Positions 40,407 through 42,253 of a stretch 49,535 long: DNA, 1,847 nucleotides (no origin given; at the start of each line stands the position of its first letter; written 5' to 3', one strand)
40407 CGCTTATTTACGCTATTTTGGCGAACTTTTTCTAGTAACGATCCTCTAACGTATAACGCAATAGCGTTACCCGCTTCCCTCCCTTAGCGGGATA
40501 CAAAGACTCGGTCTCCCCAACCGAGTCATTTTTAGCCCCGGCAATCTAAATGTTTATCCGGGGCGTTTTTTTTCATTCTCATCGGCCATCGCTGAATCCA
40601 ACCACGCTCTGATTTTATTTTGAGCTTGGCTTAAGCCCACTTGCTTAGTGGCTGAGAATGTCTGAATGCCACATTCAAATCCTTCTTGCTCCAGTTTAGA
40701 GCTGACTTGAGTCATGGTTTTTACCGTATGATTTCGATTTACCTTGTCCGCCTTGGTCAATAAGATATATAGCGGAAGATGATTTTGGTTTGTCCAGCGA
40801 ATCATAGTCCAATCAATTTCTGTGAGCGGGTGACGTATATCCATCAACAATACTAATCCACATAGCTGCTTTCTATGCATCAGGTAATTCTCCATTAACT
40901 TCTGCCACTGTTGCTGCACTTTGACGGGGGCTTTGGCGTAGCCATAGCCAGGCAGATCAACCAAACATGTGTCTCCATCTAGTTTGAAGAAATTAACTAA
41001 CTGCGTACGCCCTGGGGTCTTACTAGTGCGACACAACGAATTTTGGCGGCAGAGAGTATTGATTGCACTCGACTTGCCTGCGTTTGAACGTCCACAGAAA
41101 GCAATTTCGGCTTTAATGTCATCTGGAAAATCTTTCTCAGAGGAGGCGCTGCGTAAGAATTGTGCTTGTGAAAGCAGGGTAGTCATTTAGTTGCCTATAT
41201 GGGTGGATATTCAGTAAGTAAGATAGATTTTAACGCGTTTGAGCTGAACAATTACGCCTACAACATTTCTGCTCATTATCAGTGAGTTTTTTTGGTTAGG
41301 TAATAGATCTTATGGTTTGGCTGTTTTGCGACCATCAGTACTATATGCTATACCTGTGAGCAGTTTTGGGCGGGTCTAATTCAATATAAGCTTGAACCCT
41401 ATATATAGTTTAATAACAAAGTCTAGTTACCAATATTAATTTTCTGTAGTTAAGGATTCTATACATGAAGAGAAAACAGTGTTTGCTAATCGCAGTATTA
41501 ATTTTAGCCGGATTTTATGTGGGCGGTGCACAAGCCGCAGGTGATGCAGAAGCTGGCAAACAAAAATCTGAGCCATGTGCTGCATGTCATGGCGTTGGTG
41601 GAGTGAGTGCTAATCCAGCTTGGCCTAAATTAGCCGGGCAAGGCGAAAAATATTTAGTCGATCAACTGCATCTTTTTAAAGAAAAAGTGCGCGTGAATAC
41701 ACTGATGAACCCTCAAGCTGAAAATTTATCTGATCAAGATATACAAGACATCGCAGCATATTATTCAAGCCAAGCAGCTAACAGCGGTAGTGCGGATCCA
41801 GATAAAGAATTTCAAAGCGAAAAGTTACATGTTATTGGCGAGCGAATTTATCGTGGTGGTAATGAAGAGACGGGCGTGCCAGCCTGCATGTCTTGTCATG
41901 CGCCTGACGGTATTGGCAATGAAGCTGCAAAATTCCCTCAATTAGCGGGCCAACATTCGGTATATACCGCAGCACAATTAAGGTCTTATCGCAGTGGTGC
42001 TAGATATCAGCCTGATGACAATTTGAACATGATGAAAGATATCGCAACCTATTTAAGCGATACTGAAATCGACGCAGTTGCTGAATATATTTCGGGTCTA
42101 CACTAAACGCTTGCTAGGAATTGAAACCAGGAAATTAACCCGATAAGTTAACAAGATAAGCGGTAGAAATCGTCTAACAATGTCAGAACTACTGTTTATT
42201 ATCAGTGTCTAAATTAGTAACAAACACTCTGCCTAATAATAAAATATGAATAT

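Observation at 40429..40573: Candidate sigma-E-dependent sRNA with an anti-Shine-Dalgarno loop at the Spot 42/ErsA locus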

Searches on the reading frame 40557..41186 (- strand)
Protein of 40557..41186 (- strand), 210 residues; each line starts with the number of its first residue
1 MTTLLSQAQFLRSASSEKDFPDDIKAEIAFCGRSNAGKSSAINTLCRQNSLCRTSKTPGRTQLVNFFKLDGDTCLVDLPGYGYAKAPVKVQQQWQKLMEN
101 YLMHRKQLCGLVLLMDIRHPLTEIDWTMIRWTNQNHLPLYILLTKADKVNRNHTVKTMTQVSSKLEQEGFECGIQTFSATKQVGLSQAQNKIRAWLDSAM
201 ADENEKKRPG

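Call 8: find_related_loci(query=window:40557-41186:-, collection=genome_contigs, flank=3000)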
Query window:40557-41186:- (210 aa) in genome_contigs; peptide patterns used: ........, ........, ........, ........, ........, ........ (x = any residue, [..] = any of these).
124 stretches matched a pattern; 31 encode a relative of the query (tblastn E <= 1e-3); 31 distinct loci.
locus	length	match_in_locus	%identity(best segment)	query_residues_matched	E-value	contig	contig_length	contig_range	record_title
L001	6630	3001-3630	99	1-210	2e-143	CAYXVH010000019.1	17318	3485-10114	MAG TPA_asm: uncultured Thiotrichales bacterium isolate binchicken_co231_196 genome assembly, contig: k141_4257594, whol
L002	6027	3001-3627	94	1-209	1e-137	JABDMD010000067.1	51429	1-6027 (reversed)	MAG: Gammaproteobacteria bacterium isolate SS_bin_92 k127_1238053, whole genome shotgun sequence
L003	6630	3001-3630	92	1-210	4e-135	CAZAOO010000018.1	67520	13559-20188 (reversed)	MAG TPA_asm: uncultured Thiotrichales bacterium isolate SRP072547_co1_206 genome assembly, contig: NODE_325_length_67520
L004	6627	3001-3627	90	1-209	2e-131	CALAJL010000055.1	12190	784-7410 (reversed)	MAG: uncultured Gammaproteobacteria bacterium isolate L1_Bin_METABAT__212_1 genome assembly, contig: c_000000690735, who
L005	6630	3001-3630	89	1-210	2e-130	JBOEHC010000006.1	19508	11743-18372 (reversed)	MAG: Gammaproteobacteria bacterium isolate PBSgam12 PBS13d_contig_465, whole genome shotgun sequence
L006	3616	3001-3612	90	1-204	1e-129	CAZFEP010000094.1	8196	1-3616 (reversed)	MAG TPA_asm: uncultured Thiotrichales bacterium isolate SRP268394_co2_143 genome assembly, contig: NODE_12864_length_819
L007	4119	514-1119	89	1-202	6e-125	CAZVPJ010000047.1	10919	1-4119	MAG TPA_asm: uncultured Thiotrichales bacterium isolate SRP268394_co2_124 genome assembly, contig: NODE_9183_length_1091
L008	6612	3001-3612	82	1-204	2e-119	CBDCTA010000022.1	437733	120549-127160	MAG: Gammaproteobacteria bacterium isolate 5855a647-896d-46ad-840d-d36910132e9f genome assembly, contig: contig_22, whol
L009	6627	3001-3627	91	1-209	9e-134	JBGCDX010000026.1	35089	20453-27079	MAG: Gammaproteobacteria bacterium isolate SGMAG-62 contig26, whole genome shotgun sequence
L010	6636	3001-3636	70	1-209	4e-104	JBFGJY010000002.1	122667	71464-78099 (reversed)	MAG: Gammaproteobacteria bacterium isolate Mix_sand03.2021.01.D.33 k141_1316788_length_122667_cov_15.9354, whole genome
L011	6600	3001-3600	74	1-200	1e-103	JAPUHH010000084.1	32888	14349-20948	MAG: Gammaproteobacteria bacterium isolate KW1-S05_58 KW1-S05_58_cg84, whole genome shotgun sequence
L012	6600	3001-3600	69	1-200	2e-96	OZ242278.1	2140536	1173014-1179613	MAG: Gammaproteobacteria bacterium isolate 99813c64-cda1-4339-9072-ed8613caf1e7 genome assembly, chromosome: 1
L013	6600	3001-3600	69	1-200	3e-96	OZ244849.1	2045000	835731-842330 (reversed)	MAG: Gammaproteobacteria bacterium isolate d69fa993-bf33-4d49-8a20-c776535acd96 genome assembly, chromosome: 1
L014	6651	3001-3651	64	1-210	5e-96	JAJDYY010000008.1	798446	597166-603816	MAG: Gammaproteobacteria bacterium isolate jk18x34bins.59 k141_136955, whole genome shotgun sequence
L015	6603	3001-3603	66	1-201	5e-94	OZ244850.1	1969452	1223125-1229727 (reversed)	MAG: Gammaproteobacteria bacterium isolate ed37e13b-53fa-493c-b8f4-17445a644a29 genome assembly, chromosome: 1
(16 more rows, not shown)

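Call 19: find_homologous_proteins(query=window:40557-41186:-, max_evalue=1e-20)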
Query window:40557-41186:- (210 aa): 8000 proteins with E <= 1e-20 among 8000 candidates; the best 120 are listed.
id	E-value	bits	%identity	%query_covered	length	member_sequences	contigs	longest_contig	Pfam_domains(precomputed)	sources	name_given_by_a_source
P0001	6.8e-128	442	92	100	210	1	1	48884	PF01926.30,PF00350.30,PF02421.25,PF03193.23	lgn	-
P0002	1.8e-126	438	92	100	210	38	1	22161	PF01926.30,PF00350.30,PF03193.23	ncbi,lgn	-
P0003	3.0e-125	434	90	100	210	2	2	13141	PF01926.30,PF00350.30,PF02421.25,PF03193.23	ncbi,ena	-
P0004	4.3e-125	433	90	100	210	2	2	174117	PF01926.30,PF00350.30,PF02421.25,PF03193.23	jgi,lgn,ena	-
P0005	3.8e-122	423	89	100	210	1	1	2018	PF01926.30,PF00350.30,PF03193.23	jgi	-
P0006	1.5e-120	418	88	98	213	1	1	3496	PF01926.30,PF00350.30,PF02421.25,PF03193.23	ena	-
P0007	8.5e-119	413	87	100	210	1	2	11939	PF01926.30,PF00350.30,PF03193.23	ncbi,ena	-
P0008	1.6e-117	408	85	100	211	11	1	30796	PF01926.30,PF00350.30,PF02421.25,PF03193.23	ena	-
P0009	1.5e-113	395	84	97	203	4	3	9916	PF01926.30,PF00350.30,PF02421.25,PF03193.23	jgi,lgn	-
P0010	3.5e-111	388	82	97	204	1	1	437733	PF01926.30,PF00350.30,PF02421.25,PF03193.23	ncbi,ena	-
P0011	4.7e-111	387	82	97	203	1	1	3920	PF01926.30,PF02421.25,PF03193.23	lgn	-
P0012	6.5e-111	387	85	95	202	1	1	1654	PF01926.30,PF00350.30,PF02421.25,PF03193.23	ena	-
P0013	1.8e-109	382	82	98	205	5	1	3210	PF01926.30,PF00350.30,PF03193.23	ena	-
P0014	2.9e-109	381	82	97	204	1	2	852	PF01926.30,PF00350.30,PF02421.25,PF03193.23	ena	-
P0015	4.3e-109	381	83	95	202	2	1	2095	PF01926.30,PF00350.30,PF02421.25,PF03193.23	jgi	-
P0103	3.2e-64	234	55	93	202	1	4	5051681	PF01926.30,PF00350.30,PF02421.25,PF03193.23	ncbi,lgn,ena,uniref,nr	ncbi:ribosome biogenesis GTP-binding protein YihA/YsxC [Methylomonas methanica]|uniref:Probable GTP-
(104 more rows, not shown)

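Call 20: search_solved_structures(query=window:40557-41186:-, max_evalue=1e-10, show_alignments=0)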
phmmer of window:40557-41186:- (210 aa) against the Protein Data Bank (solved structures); distinct sequences matched with E-value up to 1e-10: 7.
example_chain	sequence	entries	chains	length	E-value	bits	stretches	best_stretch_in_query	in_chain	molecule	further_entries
5ucv_A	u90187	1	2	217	3.9e-55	190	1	4-202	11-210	Probable GTP-binding protein EngB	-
4dhe_A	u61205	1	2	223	1.5e-52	181.5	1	2-204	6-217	Probable GTP-binding protein EngB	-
1pui_A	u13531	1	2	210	7.8e-52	179.2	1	6-199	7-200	Probable GTP-binding protein engB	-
7szs_A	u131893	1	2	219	6.5e-48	166.4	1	9-199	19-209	Probable GTP-binding protein EngB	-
3pqc_A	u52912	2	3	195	1.6e-33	119.4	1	7-188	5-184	Probable GTP-binding protein engB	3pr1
8qua_A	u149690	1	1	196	1.4e-31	113.1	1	9-182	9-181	Probable GTP-binding protein EngB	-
1sul_A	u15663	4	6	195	2.4e-30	109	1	7-168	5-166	GTP-binding protein YsxC | Probable GTP-binding protein EngB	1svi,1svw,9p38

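Call 22: search_solved_structures(query=window:40557-41186:-, max_evalue=1e-40, show_alignments=4)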
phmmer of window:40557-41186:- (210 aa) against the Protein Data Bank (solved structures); distinct sequences matched with E-value up to 1e-40: 4.
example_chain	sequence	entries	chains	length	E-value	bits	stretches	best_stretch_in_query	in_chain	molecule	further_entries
5ucv_A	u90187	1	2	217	3.9e-55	190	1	4-202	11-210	Probable GTP-binding protein EngB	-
4dhe_A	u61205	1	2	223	1.5e-52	181.5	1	2-204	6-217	Probable GTP-binding protein EngB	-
1pui_A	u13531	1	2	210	7.8e-52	179.2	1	6-199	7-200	Probable GTP-binding protein engB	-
7szs_A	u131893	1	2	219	6.5e-48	166.4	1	9-199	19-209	Probable GTP-binding protein EngB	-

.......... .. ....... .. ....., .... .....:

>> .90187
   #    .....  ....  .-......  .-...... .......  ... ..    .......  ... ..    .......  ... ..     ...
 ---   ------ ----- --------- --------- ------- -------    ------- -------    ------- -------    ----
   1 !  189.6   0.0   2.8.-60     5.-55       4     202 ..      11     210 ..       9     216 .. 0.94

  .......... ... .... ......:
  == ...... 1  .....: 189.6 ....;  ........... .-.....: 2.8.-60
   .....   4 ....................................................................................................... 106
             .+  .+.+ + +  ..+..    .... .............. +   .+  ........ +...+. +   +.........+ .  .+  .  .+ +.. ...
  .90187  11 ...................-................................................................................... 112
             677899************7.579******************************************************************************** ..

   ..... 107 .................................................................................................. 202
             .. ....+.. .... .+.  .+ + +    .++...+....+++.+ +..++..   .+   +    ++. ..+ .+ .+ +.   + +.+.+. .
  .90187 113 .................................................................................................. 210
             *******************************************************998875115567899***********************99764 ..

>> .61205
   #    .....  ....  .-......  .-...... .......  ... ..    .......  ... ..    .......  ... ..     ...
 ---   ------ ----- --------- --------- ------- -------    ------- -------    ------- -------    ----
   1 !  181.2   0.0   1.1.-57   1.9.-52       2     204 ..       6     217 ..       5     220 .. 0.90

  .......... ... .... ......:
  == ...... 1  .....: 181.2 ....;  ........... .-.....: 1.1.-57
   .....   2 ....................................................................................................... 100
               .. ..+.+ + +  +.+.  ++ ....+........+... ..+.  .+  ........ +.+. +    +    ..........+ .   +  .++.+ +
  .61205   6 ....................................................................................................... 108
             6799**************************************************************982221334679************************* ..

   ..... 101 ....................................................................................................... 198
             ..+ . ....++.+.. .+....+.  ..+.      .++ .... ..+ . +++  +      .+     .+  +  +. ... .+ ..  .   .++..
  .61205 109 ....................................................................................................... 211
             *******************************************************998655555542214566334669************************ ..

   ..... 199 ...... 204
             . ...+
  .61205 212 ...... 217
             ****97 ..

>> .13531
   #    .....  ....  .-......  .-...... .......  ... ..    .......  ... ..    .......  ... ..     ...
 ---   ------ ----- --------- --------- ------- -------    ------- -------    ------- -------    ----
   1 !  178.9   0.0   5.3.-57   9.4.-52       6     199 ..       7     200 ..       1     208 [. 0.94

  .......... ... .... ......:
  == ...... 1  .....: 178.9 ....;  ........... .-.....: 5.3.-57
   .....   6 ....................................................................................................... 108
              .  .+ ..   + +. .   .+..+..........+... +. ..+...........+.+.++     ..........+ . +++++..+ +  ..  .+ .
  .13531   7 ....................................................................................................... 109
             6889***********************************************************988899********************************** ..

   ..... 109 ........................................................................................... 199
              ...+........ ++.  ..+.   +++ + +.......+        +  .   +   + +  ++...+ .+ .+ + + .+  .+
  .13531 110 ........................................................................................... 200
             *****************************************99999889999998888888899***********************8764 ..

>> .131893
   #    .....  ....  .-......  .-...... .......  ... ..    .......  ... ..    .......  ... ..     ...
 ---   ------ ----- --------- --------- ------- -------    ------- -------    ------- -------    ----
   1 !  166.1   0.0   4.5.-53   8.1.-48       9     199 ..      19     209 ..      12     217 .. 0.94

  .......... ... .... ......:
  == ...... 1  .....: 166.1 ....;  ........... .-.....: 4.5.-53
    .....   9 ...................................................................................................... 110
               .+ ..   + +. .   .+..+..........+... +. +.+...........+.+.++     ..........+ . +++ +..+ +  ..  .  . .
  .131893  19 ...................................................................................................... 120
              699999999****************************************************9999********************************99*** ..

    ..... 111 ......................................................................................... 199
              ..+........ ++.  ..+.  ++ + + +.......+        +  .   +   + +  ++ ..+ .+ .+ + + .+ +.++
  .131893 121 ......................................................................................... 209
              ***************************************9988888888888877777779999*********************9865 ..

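Call 26: find_encoding_contigs(protein=P0103, flank=3500, max_places=2)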
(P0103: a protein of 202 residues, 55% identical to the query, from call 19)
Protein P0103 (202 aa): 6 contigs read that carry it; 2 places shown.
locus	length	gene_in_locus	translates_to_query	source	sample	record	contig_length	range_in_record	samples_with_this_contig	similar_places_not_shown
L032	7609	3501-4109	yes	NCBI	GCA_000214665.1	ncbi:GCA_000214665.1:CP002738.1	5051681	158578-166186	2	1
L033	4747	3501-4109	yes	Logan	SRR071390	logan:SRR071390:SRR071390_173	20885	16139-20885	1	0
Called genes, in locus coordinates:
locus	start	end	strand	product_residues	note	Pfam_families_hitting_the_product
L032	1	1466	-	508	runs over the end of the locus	PF20975:DGCcoil (weak), PF00990:GGDEF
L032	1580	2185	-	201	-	PF00085:Thioredoxin (faint), PF13462:Thioredoxin_4, PF01323:DSBA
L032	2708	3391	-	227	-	PF00034:Cytochrom_C, PF13442:Cytochrome_CBB3 (faint), PF00034:Cytochrom_C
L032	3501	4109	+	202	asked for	PF03193:RsgA_GTPase (faint), PF02421:FeoB_N (weak), PF00350:Dynamin_N (faint), PF01926:MMR_HSR1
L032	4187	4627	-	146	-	-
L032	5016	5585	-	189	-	PF13640:2OG-FeII_Oxy_3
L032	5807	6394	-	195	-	PF11845:Tll0287-like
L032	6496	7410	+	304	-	PF01218:Coprogen_oxidas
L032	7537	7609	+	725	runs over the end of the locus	PF06414:Zeta_toxin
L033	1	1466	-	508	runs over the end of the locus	PF20975:DGCcoil (weak), PF00990:GGDEF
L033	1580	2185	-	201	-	PF00085:Thioredoxin (faint), PF13462:Thioredoxin_4, PF01323:DSBA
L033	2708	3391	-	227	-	PF00034:Cytochrom_C, PF13442:Cytochrome_CBB3 (faint), PF00034:Cytochrom_C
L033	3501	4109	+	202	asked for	PF03193:RsgA_GTPase (faint), PF02421:FeoB_N (weak), PF00350:Dynamin_N (faint), PF01926:MMR_HSR1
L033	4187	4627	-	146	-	-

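Call 81: search_protein_families(library=pfam, proteins=[L136:2288-3571:-, L136:2579-3556:+, L136:4864-6456:-, L136:5005-6405:+, L136:3723-4097:-], max_evalue=0.0001)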
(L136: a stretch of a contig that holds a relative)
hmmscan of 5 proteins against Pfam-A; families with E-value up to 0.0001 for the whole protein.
L136:2288-3571:- (427 aa): 1 family
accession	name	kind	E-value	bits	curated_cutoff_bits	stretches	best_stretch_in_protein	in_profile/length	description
PF00285.26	Citrate_synt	-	4.1e-142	473.9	27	1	45-409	1-357/357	Citrate synthase, C-terminal domain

L136:2579-3556:+ (326 aa): 0 families

L136:4864-6456:- (530 aa): 0 families

L136:5005-6405:+ (467 aa): 8 families
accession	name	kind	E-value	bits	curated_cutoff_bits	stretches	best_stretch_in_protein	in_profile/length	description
PF07724.20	AAA_2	-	3.3e-35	122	27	2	212-353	10-166/166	AAA domain (Cdc48 subfamily)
PF00004.35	AAA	-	1e-17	65.2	21.2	2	76-160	1-90/131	ATPase family associated with various cellular activities (AAA)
PF07728.20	AAA_5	-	1.3e-07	32.1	22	1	75-111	1-38/139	AAA domain (dynein-related subfamily)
PF00493.29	MCM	-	7.2e-07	29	23.3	0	29-101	15-86/224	MCM P-loop domain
PF13401.12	AAA_22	-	8.2e-07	29.8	27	0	74-120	6-55/130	AAA domain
PF05496.18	RuvB_N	-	1.4e-06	28.6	27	0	40-156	9-110/159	Holliday junction DNA helicase RuvB P-loop domain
PF13191.12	AAA_16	-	2.3e-05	25.4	32.6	0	73-187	24-120/167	AAA ATPase domain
PF01078.27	Mg_chelatase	-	8.6e-05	22.5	20.3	0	74-108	23-56/207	Magnesium chelatase, subunit ChlI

L136:3723-4097:- (124 aa): 0 families

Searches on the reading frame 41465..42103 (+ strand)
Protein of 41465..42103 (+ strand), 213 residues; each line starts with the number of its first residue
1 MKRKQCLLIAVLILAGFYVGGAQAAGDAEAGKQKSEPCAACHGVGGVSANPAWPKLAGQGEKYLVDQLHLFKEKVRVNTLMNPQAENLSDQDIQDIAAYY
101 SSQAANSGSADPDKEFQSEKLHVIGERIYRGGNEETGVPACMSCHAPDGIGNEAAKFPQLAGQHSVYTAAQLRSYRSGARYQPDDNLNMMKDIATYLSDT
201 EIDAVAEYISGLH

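Call 64: search_protein_families(library=pfam, proteins=[window:41465-42103:+], max_evalue=0.01)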
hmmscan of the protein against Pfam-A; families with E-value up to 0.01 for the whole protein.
window:41465-42103:+ (213 aa): 3 families
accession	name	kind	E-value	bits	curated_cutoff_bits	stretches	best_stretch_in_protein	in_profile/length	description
PF00034.26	Cytochrom_C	-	6.3e-22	79.1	21.3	2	140-212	11-89/90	Cytochrome c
PF13442.11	Cytochrome_CBB3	-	3.1e-14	53.5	27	2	37-99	13-67/68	Cytochrome C oxidase, cbb3-type, subunit III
PF22113.1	Mtrc-MtrF_II-IV_dom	-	0.00028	20.9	30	0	127-161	18-56/176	Outer membrane cytochrome MtrC/MtrF-like, domains II/IV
